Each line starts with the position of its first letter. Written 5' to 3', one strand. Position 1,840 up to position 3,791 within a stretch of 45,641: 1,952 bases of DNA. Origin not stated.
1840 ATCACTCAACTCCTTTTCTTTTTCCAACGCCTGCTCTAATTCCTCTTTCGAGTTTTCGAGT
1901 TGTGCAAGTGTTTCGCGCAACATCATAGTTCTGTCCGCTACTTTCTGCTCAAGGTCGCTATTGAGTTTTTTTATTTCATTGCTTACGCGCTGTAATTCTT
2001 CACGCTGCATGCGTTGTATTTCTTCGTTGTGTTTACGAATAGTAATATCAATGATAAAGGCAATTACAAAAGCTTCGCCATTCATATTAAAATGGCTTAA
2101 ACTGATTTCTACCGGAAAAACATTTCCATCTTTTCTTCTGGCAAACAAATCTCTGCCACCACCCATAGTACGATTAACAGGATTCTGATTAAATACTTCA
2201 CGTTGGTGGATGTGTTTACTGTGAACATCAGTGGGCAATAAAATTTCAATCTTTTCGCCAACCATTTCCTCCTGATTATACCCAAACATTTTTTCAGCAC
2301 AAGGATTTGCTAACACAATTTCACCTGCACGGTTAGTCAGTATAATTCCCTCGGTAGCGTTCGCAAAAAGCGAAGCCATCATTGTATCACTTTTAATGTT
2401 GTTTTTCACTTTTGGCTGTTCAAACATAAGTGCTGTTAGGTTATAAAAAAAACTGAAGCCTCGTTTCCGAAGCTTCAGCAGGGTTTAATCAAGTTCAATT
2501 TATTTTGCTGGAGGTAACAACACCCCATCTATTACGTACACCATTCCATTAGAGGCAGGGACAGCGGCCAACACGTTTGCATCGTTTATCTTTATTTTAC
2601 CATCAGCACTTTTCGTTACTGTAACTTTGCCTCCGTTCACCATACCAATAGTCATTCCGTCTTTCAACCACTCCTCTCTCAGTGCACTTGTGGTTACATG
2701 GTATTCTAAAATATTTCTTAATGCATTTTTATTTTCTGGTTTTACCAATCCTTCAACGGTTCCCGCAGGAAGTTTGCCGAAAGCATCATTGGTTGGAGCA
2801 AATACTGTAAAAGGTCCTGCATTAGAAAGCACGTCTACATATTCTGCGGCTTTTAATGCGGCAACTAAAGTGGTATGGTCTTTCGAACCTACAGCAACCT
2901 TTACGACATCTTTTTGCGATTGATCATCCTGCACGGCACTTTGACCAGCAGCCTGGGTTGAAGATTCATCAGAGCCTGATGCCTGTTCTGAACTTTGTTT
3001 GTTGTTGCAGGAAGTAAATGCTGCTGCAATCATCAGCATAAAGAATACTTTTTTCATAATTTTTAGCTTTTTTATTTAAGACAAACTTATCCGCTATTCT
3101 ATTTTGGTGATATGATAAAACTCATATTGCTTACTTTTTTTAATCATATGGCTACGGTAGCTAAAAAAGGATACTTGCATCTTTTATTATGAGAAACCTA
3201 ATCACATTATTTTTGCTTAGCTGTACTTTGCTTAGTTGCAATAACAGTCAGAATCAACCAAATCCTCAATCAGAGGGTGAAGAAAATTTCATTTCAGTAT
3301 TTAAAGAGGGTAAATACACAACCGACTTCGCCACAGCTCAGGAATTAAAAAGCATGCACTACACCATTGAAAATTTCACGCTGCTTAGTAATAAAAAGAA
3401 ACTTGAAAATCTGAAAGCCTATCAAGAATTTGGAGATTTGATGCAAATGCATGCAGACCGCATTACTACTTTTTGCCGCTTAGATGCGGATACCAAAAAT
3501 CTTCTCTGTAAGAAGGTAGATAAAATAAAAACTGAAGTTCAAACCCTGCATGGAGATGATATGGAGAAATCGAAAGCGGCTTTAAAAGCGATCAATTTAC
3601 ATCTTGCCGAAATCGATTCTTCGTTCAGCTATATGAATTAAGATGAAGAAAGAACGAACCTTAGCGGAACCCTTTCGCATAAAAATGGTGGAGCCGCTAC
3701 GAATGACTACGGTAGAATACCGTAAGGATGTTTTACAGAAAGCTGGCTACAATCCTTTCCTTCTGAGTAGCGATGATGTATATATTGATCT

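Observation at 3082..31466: Second, FNR-type box (wTGAn-N4-ATCAT) at fixed class II / class I-like spacings links nos, ric, fasciclin, Cu-ATPase and usp promoters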

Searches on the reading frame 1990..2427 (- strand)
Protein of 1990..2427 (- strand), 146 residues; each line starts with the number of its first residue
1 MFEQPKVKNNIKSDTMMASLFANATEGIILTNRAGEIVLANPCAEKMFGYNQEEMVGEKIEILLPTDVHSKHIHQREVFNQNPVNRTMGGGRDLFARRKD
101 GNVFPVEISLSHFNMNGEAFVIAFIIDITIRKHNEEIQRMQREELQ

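Call 38: search_solved_structures(query=window:1990-2427:-, max_evalue=0.001, show_alignments=4)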
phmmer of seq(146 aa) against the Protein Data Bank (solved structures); distinct sequences matched with E-value up to 0.001: 16.
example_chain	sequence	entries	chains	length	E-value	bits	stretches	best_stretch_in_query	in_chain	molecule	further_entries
1v9y_A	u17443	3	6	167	2.9e-14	56.7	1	25-136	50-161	Heme pas sensor protein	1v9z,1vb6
2cmn_A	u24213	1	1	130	3.9e-14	56.3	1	15-141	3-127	SENSOR PROTEIN FIXL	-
1dp6_A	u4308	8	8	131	8.3e-14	55.2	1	14-141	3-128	FIXL PROTEIN | SENSOR PROTEIN FIXL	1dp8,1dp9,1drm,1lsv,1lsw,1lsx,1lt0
8js5_A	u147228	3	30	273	9.8e-14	55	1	13-141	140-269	Sensor protein FixL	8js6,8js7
9cdr_A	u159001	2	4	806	1e-13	54.9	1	25-137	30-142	Oxygen sensor protein DosP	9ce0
9cmf_A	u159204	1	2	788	1.4e-13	54.5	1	26-137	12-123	Oxygen sensor protein DosP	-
1d06_A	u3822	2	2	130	1.5e-13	54.4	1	14-129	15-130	nitrogen fixation regulatory protein fixL | FIXL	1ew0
1s66_L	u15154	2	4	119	2.2e-13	53.8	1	25-127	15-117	Hypothetical protein yddU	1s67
1y28_A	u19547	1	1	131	5.8e-13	52.5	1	14-141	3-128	Sensor protein fixL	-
1xj4_A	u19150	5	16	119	6.4e-13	52.3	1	28-139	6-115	Sensor protein fixL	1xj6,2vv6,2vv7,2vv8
9bgv_A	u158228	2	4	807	7e-13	52.2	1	25-137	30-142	Oxygen sensor protein DosP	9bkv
1xj2_A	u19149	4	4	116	8.3e-13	52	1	29-139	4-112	Sensor protein fixL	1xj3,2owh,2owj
9clo_A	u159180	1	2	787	9.7e-13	51.8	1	26-137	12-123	Oxygen sensor protein DosP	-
10jx_A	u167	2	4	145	2.4e-09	40.8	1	16-113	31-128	Multi-sensor signal transduction histidine kinase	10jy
3ewk_A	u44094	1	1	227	1.8e-05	28.3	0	22-63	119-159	Sensor protein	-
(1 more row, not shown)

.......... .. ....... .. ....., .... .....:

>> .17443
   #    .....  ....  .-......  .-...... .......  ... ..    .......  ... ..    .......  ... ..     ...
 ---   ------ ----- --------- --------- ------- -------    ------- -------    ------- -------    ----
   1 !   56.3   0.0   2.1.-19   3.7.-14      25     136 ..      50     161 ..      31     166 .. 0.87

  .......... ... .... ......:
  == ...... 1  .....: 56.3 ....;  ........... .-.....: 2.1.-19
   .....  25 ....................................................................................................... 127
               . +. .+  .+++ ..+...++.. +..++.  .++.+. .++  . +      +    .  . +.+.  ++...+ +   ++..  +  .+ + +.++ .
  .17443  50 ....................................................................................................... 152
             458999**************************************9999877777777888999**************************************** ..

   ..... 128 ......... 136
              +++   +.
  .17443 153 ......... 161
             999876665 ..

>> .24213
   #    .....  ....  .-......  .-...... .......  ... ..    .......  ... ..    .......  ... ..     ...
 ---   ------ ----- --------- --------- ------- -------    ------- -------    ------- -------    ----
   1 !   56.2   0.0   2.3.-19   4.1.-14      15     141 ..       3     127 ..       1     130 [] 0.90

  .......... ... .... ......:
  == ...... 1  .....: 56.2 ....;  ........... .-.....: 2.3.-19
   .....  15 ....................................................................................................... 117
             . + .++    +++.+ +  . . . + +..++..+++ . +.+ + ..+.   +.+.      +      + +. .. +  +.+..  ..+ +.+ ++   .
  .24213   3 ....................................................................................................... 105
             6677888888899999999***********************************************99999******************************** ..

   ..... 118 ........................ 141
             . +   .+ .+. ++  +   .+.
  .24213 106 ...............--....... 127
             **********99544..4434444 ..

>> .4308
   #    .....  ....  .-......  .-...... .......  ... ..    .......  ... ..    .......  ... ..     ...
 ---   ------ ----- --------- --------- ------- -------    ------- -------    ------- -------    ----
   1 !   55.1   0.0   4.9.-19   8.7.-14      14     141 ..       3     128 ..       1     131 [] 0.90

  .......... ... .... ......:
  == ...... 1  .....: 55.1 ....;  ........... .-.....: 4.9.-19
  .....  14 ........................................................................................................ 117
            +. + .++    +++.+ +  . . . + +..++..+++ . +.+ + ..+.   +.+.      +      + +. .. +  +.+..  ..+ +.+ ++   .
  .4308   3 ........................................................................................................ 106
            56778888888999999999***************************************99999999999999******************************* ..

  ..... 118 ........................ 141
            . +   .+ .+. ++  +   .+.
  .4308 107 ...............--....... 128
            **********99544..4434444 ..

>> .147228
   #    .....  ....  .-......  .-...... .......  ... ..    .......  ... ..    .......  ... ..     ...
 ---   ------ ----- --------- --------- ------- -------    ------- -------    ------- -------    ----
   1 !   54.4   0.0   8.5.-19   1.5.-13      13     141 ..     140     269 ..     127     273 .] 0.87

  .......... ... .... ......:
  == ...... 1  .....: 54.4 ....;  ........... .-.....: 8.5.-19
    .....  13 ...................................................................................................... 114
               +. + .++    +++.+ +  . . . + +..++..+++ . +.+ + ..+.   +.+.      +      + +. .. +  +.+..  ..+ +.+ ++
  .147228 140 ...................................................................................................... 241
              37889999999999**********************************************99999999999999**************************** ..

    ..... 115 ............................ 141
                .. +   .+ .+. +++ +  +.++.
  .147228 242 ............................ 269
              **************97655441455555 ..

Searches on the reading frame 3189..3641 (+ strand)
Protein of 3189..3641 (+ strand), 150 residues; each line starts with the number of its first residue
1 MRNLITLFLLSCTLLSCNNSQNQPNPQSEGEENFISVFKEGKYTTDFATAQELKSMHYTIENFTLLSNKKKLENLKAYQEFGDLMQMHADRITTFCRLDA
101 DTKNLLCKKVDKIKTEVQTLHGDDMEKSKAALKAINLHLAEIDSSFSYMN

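Call 10: search_protein_families(library=pfam, proteins=[window:3189-3641:+])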
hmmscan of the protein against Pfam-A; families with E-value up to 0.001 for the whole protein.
window:3189-3641:+ (150 aa): 0 families

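Call 48: search_protein_families(library=ncbifam, proteins=[window:3189-3641:+], max_evalue=0.001)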
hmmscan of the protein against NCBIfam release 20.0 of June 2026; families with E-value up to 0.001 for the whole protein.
window:3189-3641:+ (150 aa): 0 families
